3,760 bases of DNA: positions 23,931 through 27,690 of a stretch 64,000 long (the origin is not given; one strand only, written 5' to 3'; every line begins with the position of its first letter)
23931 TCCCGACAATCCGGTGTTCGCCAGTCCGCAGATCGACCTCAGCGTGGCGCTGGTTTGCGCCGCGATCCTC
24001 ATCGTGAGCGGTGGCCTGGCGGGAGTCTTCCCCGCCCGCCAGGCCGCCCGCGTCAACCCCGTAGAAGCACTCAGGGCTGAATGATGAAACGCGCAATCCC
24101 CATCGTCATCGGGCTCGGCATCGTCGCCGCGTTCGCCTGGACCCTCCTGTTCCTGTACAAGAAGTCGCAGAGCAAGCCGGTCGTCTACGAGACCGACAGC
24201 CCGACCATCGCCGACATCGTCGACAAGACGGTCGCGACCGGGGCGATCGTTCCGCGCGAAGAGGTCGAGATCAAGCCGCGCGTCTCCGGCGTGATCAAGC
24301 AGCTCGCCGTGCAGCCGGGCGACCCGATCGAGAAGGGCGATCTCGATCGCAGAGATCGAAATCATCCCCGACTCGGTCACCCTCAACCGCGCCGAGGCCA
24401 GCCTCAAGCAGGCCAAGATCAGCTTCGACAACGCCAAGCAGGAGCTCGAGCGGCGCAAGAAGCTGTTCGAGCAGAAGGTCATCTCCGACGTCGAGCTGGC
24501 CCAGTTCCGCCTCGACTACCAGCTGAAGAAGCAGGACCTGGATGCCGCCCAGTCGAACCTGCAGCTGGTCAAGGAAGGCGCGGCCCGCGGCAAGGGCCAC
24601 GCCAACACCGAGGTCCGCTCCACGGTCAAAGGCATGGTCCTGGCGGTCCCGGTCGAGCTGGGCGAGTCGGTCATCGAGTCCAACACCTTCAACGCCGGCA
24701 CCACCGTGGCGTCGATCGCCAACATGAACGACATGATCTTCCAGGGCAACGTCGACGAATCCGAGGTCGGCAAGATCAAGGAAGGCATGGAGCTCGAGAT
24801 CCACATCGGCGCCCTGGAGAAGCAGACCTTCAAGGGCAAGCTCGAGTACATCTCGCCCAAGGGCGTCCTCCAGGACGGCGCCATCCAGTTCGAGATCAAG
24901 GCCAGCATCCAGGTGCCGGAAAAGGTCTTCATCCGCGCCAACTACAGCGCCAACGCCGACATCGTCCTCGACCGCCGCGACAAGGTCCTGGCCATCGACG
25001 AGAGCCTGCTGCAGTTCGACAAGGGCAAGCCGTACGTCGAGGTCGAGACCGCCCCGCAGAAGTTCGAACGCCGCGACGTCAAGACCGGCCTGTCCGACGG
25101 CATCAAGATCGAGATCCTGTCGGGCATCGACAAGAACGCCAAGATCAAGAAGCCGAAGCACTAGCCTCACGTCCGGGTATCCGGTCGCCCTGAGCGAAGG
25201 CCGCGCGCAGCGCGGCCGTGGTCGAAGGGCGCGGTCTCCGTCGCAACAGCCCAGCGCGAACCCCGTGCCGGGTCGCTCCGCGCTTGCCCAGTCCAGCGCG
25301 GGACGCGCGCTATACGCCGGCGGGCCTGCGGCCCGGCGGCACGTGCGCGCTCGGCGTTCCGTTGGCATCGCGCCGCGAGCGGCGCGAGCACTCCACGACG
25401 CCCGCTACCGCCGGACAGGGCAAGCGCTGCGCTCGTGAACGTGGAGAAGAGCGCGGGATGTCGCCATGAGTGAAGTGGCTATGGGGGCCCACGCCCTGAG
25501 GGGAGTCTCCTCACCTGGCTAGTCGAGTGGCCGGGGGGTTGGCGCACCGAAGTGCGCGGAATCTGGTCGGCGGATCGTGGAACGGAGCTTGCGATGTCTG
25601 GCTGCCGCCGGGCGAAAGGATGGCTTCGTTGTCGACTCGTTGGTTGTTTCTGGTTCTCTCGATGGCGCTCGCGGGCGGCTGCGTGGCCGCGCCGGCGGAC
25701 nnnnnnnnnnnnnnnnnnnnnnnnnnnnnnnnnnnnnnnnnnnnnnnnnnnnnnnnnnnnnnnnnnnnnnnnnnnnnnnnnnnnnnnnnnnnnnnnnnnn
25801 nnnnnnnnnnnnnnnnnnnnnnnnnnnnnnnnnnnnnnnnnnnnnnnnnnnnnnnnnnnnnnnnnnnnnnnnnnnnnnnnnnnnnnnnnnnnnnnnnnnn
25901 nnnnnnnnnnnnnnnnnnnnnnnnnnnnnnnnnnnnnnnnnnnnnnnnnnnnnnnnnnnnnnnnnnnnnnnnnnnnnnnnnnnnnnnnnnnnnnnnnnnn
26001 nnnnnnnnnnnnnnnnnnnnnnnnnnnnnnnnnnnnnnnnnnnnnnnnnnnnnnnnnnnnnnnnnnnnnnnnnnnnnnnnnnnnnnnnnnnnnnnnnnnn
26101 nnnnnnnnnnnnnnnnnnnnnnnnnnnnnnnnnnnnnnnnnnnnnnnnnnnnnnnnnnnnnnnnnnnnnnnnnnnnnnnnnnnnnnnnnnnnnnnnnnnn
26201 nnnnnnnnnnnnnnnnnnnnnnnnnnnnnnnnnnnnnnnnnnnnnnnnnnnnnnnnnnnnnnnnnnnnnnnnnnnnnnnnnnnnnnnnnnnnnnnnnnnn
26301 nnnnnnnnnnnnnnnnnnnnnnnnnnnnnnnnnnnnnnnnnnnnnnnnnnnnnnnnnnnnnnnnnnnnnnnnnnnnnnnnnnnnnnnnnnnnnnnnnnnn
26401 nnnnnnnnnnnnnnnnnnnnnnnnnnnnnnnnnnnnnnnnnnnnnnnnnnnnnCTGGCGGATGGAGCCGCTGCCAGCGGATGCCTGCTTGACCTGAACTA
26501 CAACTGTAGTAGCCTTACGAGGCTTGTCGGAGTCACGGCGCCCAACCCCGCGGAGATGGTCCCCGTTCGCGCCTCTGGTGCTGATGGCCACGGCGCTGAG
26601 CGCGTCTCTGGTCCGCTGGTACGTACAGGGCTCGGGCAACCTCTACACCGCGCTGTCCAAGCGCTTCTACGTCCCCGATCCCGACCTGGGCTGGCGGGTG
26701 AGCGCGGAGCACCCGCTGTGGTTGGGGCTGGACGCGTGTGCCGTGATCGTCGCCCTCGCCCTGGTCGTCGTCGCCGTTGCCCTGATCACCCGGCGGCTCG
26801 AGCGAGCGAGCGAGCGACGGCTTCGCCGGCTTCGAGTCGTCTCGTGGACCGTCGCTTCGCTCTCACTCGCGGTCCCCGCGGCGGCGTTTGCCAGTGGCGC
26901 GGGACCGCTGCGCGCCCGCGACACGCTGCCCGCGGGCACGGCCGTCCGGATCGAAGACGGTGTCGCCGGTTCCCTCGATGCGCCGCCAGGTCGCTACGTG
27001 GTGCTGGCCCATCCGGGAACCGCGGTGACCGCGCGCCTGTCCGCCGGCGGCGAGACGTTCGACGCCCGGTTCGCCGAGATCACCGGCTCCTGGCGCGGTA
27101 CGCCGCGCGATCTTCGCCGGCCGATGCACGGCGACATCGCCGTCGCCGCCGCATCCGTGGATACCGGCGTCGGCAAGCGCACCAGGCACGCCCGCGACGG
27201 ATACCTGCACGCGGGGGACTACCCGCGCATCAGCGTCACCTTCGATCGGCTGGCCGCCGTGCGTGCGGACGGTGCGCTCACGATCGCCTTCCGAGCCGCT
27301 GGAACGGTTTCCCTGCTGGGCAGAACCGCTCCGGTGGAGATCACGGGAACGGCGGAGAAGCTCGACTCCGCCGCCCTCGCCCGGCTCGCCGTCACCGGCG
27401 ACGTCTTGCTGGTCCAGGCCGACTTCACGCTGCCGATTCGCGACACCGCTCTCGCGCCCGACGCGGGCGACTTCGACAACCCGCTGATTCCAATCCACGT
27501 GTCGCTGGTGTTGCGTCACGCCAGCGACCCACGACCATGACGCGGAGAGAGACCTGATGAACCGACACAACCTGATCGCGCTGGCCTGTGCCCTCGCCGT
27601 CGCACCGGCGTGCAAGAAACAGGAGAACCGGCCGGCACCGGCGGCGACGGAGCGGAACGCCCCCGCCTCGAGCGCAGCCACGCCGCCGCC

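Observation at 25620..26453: Chromosomal, signal-peptide-bearing phage-lambda-R-type lysozyme (GH104) next to a MacB exporter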

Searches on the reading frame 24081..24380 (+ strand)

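Call 9: search_protein_families(library=pfam, proteins=[window:24081-24380:+], max_evalue=0.001)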
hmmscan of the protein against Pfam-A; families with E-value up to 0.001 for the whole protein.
window:24081-24380:+ (100 aa): 1 family
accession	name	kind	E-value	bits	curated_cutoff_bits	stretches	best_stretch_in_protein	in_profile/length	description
PF13533.13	Biotin_lipoyl_2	-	9.1e-06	25.8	29.8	1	62-88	1-27/32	Biotin-lipoyl like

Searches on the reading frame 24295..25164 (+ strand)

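Call 9: search_protein_families(library=pfam, proteins=[window:24295-25164:+], max_evalue=0.001)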
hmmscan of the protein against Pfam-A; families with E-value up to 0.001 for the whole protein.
window:24295-25164:+ (289 aa): 2 families
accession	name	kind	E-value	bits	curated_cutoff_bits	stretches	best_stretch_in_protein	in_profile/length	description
PF16576.10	HlyD_D23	-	5.2e-13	49.2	30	1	55-189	77-187/214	Barrel-sandwich domain of CusB or HlyD membrane-fusion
PF13437.12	HlyD_3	-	3.9e-11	44.1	22.2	1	107-206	2-96/106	HlyD family secretion protein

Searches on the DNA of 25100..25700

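Call 42: search_rna_families(source=window, start=25100, end=25700, threshold=evalue, max_evalue=1)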
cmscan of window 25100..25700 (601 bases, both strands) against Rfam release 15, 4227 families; matches with E-value up to 1: 0.
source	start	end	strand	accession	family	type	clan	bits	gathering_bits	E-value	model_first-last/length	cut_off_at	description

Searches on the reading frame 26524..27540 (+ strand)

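Call 9: search_protein_families(library=pfam, proteins=[window:26524-27540:+], max_evalue=0.001)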
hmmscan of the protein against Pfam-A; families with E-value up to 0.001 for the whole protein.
window:26524-27540:+ (338 aa): 1 family
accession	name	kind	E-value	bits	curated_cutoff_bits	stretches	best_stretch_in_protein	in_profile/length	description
PF04264.18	YceI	-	7.3e-11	43.1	23.7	1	177-303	20-130/150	YceI-like domain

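Call 51: search_protein_families(library=ncbifam, proteins=[window:26524-27540:+], max_evalue=0.00001)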
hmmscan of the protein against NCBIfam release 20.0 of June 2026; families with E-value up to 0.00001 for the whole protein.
window:26524-27540:+ (338 aa): 0 families
